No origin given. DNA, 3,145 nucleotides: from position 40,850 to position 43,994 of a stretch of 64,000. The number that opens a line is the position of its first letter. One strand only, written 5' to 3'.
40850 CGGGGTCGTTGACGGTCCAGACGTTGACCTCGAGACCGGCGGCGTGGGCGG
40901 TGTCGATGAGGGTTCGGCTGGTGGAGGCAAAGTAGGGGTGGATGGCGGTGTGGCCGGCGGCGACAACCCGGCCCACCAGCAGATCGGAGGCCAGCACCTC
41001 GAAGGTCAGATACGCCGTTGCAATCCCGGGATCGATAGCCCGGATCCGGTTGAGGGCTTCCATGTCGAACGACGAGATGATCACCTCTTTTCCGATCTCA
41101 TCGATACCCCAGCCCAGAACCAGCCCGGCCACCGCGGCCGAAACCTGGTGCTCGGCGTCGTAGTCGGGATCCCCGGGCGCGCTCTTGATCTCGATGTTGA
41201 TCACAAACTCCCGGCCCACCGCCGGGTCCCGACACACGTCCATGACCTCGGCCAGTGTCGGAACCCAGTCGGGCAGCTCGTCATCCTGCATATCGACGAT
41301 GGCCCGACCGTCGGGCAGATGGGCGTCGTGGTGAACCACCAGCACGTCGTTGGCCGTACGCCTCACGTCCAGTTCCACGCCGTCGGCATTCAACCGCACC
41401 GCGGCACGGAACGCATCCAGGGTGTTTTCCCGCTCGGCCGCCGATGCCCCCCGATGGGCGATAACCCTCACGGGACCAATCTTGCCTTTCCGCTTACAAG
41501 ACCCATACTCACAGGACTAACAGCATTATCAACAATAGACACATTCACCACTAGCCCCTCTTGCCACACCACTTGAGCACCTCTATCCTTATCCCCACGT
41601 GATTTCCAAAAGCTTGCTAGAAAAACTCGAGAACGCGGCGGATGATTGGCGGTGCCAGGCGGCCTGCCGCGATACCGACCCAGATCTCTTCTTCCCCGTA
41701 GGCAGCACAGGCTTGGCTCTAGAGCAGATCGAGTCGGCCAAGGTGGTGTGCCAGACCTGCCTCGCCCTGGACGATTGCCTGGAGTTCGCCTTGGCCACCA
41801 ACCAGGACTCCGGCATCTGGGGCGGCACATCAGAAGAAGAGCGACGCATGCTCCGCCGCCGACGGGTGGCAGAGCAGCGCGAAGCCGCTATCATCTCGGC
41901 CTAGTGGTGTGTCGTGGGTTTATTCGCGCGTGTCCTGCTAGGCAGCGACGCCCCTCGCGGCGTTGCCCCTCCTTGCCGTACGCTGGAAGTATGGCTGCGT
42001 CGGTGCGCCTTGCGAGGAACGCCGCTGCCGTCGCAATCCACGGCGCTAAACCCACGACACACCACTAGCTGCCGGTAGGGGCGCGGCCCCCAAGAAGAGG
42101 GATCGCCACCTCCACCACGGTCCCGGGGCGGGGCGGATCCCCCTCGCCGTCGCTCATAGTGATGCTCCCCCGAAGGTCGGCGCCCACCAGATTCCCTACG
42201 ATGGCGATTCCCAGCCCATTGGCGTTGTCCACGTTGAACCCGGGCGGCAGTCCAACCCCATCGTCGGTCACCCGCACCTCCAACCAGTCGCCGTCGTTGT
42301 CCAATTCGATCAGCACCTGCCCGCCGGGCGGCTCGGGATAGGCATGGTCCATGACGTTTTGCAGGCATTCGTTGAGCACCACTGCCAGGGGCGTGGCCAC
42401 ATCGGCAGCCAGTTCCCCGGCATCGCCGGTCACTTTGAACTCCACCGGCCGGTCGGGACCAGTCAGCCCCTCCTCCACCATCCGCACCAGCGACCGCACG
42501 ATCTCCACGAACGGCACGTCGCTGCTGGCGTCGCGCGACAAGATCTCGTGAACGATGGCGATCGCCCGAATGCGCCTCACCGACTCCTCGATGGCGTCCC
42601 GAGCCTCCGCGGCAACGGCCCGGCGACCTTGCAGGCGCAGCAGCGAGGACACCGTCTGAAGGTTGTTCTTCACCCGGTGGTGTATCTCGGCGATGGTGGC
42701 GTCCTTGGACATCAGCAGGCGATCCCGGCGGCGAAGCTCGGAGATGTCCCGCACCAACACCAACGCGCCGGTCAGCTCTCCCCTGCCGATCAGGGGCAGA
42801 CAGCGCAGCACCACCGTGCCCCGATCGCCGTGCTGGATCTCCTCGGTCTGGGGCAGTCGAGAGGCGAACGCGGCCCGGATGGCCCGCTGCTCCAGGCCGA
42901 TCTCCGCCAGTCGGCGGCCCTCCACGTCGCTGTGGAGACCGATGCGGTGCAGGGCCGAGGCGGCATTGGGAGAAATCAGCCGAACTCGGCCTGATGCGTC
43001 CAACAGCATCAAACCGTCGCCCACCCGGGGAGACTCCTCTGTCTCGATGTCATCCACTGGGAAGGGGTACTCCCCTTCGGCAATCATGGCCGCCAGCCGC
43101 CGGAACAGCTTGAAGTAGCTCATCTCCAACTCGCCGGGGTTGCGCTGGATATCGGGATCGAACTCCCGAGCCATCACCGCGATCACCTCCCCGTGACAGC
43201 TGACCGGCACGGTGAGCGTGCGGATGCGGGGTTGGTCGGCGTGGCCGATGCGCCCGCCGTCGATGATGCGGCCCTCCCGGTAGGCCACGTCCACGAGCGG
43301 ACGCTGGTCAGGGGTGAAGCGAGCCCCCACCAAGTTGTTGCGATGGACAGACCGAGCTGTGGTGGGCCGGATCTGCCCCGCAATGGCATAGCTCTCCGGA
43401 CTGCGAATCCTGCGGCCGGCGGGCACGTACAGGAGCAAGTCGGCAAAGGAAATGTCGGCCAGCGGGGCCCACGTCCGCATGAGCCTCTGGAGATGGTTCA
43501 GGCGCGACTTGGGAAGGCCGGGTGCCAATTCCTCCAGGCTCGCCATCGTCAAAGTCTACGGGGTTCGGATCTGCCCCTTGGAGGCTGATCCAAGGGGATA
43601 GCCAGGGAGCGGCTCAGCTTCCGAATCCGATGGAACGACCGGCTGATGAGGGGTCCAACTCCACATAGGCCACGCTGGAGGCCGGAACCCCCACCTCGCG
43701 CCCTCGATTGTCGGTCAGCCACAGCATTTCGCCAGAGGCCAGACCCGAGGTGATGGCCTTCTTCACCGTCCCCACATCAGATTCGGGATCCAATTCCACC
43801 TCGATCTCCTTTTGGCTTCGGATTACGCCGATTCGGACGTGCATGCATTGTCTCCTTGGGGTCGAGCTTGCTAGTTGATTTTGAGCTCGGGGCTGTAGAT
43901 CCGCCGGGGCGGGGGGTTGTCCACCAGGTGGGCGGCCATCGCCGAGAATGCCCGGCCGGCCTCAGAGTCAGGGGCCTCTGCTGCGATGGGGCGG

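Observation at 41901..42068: MITE insertion supplies the TAG stop codons of both convergent genes whiB1 and pdtaS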

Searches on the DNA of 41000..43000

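Call 5: search_rna_families(source=window, start=41000, end=43000, threshold=evalue, max_evalue=1)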
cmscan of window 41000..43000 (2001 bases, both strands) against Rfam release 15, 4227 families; matches with E-value up to 1: 1.
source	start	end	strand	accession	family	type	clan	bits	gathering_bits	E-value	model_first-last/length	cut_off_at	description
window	41902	42066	-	RF03175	MIR3454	Gene; miRNA;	-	24.9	142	0.032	1-147/147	no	MIR3454 microRNA precursor family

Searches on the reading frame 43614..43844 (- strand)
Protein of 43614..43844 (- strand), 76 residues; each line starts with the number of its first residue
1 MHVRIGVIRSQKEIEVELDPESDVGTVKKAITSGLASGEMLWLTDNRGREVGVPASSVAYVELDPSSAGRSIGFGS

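Call 45: search_protein_families(library=pfam, proteins=[window:43617-43844:-], max_evalue=0.001)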
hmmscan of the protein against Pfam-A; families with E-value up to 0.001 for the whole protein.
window:43617-43844:- (76 aa): 1 family
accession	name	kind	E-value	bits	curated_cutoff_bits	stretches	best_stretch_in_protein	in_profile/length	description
PF11305.13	DUF3107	-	2.9e-16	60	27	1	1-75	1-73/73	Protein of unknown function (DUF3107)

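Call 62: find_encoding_contigs(protein=window:43614-43844:-, flank=6000, max_places=8)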
Protein window:43614-43844:- (76 aa): 20 contigs read that carry it; 8 places shown.
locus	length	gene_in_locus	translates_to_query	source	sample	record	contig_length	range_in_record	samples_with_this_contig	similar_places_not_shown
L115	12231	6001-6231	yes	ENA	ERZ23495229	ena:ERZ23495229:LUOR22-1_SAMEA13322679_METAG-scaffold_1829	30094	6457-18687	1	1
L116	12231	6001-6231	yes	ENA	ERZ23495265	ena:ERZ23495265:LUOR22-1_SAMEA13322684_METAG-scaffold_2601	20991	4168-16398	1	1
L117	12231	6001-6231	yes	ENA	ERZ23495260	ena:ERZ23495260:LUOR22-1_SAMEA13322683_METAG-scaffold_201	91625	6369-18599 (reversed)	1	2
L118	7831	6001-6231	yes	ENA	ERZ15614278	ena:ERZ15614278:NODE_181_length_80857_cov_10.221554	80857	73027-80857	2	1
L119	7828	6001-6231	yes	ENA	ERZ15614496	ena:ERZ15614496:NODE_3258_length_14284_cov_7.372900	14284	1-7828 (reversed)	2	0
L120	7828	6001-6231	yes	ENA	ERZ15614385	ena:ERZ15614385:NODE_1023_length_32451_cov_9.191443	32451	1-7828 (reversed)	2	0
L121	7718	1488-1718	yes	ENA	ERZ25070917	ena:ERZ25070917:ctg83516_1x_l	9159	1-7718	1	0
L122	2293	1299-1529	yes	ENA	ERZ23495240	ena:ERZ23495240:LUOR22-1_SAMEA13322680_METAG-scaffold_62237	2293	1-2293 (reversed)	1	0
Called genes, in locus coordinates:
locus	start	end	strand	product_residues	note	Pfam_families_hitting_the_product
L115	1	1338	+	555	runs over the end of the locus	PF00682:HMGL-like, PF22617:HCS_D2, PF08502:LeuA_dimer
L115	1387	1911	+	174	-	-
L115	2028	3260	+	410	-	PF00749:tRNA-synt_1c, PF19269:Anticodon_2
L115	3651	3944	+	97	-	PF23439:DUF7124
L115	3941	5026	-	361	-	PF00266:Aminotran_5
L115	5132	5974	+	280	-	PF00142:Fer4_NifH (weak), PF01656:CbiA, PF09140:MipZ (weak), PF10609:ParA, PF13614:AAA_31 (weak)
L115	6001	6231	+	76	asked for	PF11305:DUF3107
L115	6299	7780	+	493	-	PF12282:GAF_PdtaS, PF08448:PAS_4 (weak), PF07536:HWE_HK, PF07568:HisKA_2, PF13581:HATPase_c_2, PF02518:HATPase_c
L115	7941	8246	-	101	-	PF02467:Whib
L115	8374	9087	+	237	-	PF03009:GDPD, PF13653:GDPD_2 (weak)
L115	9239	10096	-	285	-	PF00781:DAGK_cat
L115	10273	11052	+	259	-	PF01012:ETF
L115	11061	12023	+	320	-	PF01012:ETF, PF00766:ETF_alpha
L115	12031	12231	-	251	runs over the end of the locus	-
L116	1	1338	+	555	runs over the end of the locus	PF00682:HMGL-like, PF22617:HCS_D2, PF08502:LeuA_dimer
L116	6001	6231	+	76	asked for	PF11305:DUF3107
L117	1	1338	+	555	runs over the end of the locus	PF00682:HMGL-like, PF22617:HCS_D2, PF08502:LeuA_dimer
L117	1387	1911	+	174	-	-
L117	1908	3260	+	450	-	PF00749:tRNA-synt_1c, PF19269:Anticodon_2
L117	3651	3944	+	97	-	PF23439:DUF7124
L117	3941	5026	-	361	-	PF00266:Aminotran_5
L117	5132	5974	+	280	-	PF00142:Fer4_NifH (weak), PF01656:CbiA, PF09140:MipZ (weak), PF10609:ParA, PF13614:AAA_31 (weak)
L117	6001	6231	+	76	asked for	PF11305:DUF3107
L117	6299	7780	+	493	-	PF12282:GAF_PdtaS, PF08448:PAS_4 (weak), PF07536:HWE_HK, PF07568:HisKA_2, PF13581:HATPase_c_2, PF02518:HATPase_c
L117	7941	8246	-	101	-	PF02467:Whib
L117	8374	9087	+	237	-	PF03009:GDPD, PF13653:GDPD_2 (weak)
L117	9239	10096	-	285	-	PF00781:DAGK_cat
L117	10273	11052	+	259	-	PF01012:ETF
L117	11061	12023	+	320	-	PF01012:ETF, PF00766:ETF_alpha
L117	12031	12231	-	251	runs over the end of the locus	-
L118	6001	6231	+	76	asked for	PF11305:DUF3107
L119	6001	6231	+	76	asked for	PF11305:DUF3107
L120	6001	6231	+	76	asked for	PF11305:DUF3107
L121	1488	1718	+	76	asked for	PF11305:DUF3107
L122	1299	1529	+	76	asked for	PF11305:DUF3107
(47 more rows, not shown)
